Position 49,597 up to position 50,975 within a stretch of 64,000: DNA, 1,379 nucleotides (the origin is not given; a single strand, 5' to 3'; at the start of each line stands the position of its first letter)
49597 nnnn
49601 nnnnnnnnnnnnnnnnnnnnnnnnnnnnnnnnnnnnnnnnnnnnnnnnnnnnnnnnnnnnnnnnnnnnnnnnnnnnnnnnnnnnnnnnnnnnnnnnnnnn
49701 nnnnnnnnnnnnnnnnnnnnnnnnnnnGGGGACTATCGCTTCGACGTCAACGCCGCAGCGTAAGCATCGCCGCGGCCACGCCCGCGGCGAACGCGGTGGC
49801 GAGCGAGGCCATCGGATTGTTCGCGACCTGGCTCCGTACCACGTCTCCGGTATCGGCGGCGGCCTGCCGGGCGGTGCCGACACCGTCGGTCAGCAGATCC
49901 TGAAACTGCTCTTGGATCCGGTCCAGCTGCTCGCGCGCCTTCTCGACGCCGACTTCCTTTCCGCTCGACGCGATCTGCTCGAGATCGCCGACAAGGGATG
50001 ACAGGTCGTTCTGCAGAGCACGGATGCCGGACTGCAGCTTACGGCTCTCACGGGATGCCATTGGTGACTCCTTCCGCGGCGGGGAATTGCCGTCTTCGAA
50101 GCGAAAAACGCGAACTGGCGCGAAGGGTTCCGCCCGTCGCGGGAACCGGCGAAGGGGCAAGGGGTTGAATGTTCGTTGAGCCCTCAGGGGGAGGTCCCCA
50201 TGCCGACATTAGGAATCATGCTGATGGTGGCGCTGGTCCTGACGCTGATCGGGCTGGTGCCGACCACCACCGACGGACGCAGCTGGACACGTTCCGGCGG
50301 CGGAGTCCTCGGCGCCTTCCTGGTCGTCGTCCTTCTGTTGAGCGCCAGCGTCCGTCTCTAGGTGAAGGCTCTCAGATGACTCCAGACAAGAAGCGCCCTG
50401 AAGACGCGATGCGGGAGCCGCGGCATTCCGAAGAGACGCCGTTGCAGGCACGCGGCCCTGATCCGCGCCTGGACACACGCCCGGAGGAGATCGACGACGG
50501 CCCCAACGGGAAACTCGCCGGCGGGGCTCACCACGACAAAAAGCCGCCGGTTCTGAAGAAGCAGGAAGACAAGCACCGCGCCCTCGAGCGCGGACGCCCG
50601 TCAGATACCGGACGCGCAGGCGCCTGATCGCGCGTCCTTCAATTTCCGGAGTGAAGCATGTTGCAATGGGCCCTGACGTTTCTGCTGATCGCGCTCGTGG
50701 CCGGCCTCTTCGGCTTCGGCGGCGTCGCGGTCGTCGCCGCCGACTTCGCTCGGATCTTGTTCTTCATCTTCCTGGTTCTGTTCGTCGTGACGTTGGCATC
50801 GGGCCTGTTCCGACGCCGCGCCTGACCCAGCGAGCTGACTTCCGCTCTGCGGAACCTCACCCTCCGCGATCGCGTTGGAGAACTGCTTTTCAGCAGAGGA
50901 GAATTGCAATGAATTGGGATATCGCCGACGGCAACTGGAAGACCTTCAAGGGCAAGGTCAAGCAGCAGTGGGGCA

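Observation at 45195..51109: Compact general stress response island: EcfG-like sigma, two PRC-barrel genes, phyR, nepR and eight small stress genes with three GGAAC-N16/17-CGTT promoters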

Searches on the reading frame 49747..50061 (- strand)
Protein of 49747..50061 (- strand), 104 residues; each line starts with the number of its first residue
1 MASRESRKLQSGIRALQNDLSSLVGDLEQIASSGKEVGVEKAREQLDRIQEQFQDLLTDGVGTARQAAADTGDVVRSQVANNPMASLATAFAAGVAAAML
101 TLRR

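Call 8: search_protein_families(library=pfam, max_evalue=0.01, proteins=[window:49747-50061:-])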
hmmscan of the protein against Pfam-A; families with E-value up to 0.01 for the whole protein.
window:49747-50061:- (104 aa): 2 families
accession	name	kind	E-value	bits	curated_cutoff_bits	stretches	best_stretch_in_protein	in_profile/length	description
PF16740.10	SKA2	-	0.0006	20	30.1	1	5-59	39-92/110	Spindle and kinetochore-associated protein 2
PF14282.11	FlxA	-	0.003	18.1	26.3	1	4-56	10-61/101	FlxA-like protein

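Call 10: search_protein_families(library=ncbifam, max_evalue=0.01, proteins=[window:49747-50061:-])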
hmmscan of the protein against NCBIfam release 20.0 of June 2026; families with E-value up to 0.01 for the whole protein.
window:49747-50061:- (104 aa): 2 families
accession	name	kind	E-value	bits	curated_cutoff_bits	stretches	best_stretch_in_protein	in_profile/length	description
NF007523.0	PRK10132.1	equivalog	2.2e-05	25.1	157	1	7-104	8-108/108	hypothetical protein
NF040877.1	SE1832_fam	equivalog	0.00079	19.3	45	1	9-56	2-47/51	SE1832 family protein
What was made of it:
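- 49747..50061 (-): 104-aa divergent DUF883/YqjD/ElaB-like tail-anchored protein, the first gene of the operon. NF007523, E=2e-5 (call 10).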

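Call 11: search_protein_families(library=pfam, max_evalue=10, proteins=[window:49747-50061:-])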
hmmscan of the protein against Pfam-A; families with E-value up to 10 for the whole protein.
window:49747-50061:- (104 aa): 8 families
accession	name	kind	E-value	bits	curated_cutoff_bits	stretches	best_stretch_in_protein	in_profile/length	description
PF16740.10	SKA2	-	0.0006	20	30.1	1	5-59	39-92/110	Spindle and kinetochore-associated protein 2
PF14282.11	FlxA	-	0.003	18.1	26.3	1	4-56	10-61/101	FlxA-like protein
PF23910.1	DUF7252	-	0.01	16.2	27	1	31-69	68-106/117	Domain of unknown function (DUF7252)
PF01442.23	Apolipoprotein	-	0.015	15.4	90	1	8-79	74-152/190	Apolipoprotein A1/A4/E domain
PF16331.10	TolA_bind_tri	-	0.016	15.7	30.1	1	7-29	21-43/76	TolA binding protein trimerisation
PF25078.1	DUF7801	-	0.038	14.6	33.2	1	4-55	88-137/155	Domain of unknown function (DUF7801)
PF00082.27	Peptidase_S8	-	0.13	12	21.8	1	55-101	204-255/288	Subtilase family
PF08286.16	Spc24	-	0.24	12.1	25.3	1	4-36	11-43/109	Spc24 subunit of Ndc80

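Call 52: search_protein_representatives(protein=window:49747-50061:-)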
Query: 104 residues. Proteins with E-value up to 0.001 (for the whole library): 23; up to 1e-10: 4; up to 1e-30: 0. The best 23 are listed.
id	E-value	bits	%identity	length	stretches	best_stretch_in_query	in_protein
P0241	2.9e-20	88.2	49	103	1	1-103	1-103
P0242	3.2e-17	78.6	48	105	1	4-103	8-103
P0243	6.3e-17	77.6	49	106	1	2-101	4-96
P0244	5.3e-14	68.3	40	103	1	3-101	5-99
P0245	6.7e-09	52.0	58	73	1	41-104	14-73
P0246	3.3e-05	40.2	41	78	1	3-70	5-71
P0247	3.9e-05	40.0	36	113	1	4-101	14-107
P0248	5.8e-05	39.5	29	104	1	9-100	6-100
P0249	6.6e-05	39.3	32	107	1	9-100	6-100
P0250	7.6e-05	39.1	33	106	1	5-104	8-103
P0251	1.2e-04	38.4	31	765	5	18-68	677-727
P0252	1.5e-04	38.1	35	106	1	12-100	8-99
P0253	1.5e-04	38.1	40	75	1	3-64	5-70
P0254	1.7e-04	38.0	34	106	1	5-99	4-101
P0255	1.8e-04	37.9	34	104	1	11-96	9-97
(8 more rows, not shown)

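Call 54: search_protein_families(library=pfam, alignment_id=A4, max_evalue=0.01)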
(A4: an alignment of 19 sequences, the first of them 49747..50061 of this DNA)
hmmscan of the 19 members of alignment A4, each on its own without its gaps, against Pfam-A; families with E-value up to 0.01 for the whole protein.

A. member 1, window:49747-50061:- (104 aa): 2 families
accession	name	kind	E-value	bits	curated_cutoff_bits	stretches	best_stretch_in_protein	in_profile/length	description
PF16740.10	SKA2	-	0.0006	20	30.1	1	5-59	39-92/110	Spindle and kinetochore-associated protein 2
PF14282.11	FlxA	-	0.003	18.1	26.3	1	4-56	10-61/101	FlxA-like protein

B. families by the number of members that match (of 19 scanned): 21 families
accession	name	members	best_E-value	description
PF19029.5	DUF883_C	8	3.5e-05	DUF883 C-terminal glycine zipper region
PF01442.23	Apolipoprotein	8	0.00012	Apolipoprotein A1/A4/E domain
PF05957.18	DUF883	3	5.6e-07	DUF883 N-terminal domain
PF14282.11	FlxA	3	0.00014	FlxA-like protein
PF16740.10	SKA2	2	0.00016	Spindle and kinetochore-associated protein 2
PF03938.19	OmpH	2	0.0007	Outer membrane protein (OmpH-like)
PF06810.17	Phage_scaffold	1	0.0003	Phage capsid assembly scaffolding protein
PF07798.16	CCDC90-like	1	0.00038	Coiled-coil domain-containing protein 90-like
PF05597.16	Phasin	1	0.0013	Poly(hydroxyalcanoate) granule associated protein (phasin)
PF20570.3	DUF6779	1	0.0014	Domain of unknown function (DUF6779)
PF16331.10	TolA_bind_tri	1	0.0014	TolA binding protein trimerisation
PF15467.11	SGIII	1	0.0027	Secretogranin-3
PF18035.6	Bap31_Bap29_C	1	0.0039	Bap31/Bap29 cytoplasmic coiled-coil domain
PF09177.16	STX6_10_61_N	1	0.0043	Syntaxin 6/10/61, N-terminal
PF02181.28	FH2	1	0.0047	Formin Homology 2 Domain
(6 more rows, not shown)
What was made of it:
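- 49747..50061 (-): Relatives hit DUF883_C (8 of 19) and DUF883 (3 of 19) (call 54).
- Checked: Of 19 sequences scanned (the query and 18 relatives), 8 hit DUF883_C (call 54).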

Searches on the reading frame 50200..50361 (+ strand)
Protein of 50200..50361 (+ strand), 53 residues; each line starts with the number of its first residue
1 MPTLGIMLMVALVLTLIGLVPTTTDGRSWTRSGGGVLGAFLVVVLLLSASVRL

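Call 8: search_protein_families(library=pfam, max_evalue=0.01, proteins=[window:50200-50361:+])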
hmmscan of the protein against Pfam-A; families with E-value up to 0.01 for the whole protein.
window:50200-50361:+ (53 aa): 1 family
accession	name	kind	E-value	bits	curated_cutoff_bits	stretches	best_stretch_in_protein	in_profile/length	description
PF11752.14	DUF3309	-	2.2e-06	28.1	22.3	1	4-47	1-44/50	Protein of unknown function (DUF3309)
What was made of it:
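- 50200..50361 (+): DUF3309 small membrane protein (53 aa). Pfam DUF3309, 28.1 bits (cutoff 22.3) (call 8).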

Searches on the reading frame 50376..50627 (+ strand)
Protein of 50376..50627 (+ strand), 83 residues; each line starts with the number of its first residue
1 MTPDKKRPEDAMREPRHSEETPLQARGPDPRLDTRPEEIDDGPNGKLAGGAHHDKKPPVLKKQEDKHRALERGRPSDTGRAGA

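Call 9: search_protein_families(library=pfam, max_evalue=0.01, proteins=[window:50376-50627:+])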
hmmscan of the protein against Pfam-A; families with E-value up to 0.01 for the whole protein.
window:50376-50627:+ (83 aa): 0 families

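Call 10: search_protein_families(library=ncbifam, max_evalue=0.01, proteins=[window:50376-50627:+])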
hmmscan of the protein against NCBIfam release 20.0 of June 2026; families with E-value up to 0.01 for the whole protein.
window:50376-50627:+ (83 aa): 0 families

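Call 11: search_protein_families(library=pfam, max_evalue=10, proteins=[window:50376-50627:+])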
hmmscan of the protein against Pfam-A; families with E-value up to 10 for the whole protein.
window:50376-50627:+ (83 aa): 0 families
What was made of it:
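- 50376..50627 (+): 83-aa highly charged, hydrophilic protein with no known family. No Pfam or NCBIfam hit (calls 9-11).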

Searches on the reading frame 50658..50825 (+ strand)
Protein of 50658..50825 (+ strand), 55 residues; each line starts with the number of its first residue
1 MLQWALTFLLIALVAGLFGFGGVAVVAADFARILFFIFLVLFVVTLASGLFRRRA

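Call 9: search_protein_families(library=pfam, max_evalue=0.01, proteins=[window:50658-50825:+])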
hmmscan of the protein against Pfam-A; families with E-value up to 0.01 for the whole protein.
window:50658-50825:+ (55 aa): 1 family
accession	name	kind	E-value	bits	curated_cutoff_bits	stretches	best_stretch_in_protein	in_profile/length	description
PF07043.18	DUF1328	-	6.5e-14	52.4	27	1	6-44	1-39/39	Protein of unknown function (DUF1328)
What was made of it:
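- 50658..50825 (+): DUF1328 small membrane protein (55 aa). Pfam DUF1328, 52.4 bits (call 9).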
